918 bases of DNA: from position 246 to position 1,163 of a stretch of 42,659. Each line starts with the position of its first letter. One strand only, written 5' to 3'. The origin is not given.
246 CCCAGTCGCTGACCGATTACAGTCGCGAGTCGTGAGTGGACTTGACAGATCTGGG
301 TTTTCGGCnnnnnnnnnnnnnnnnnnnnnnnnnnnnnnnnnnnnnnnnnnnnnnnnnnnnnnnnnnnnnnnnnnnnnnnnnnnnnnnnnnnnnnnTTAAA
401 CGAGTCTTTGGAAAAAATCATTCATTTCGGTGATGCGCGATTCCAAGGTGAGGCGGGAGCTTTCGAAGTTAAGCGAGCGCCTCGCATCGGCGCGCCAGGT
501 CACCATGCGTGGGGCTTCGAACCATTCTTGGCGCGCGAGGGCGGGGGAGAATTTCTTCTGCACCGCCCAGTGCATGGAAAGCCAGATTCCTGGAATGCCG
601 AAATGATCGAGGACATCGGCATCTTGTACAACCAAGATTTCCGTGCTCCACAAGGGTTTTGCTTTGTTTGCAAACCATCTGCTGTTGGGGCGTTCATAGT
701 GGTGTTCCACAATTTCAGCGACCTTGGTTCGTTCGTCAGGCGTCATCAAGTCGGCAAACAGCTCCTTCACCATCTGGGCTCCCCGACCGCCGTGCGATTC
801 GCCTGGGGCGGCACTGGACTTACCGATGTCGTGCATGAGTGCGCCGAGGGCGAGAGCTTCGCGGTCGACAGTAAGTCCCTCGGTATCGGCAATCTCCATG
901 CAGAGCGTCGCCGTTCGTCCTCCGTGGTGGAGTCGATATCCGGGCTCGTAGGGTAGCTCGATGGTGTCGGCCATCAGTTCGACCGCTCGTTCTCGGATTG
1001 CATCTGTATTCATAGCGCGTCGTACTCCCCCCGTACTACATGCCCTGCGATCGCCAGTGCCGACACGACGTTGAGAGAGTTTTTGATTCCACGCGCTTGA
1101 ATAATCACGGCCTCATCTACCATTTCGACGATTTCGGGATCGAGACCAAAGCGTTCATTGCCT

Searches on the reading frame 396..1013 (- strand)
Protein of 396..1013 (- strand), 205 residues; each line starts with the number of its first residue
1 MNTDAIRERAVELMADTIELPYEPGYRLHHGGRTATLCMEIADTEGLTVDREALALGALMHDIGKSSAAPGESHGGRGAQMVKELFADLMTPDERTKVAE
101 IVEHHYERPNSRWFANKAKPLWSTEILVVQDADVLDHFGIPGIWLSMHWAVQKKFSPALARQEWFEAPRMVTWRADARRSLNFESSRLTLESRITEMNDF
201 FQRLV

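Call 13: search_protein_families(library=pfam, proteins=[window:396-1013:-])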
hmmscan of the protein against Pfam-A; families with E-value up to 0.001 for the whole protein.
window:396-1013:- (205 aa): 1 family
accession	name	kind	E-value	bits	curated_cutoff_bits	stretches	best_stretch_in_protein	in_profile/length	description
PF01966.28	HD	-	1.2e-12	48.5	22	1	28-136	2-114/116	HD domain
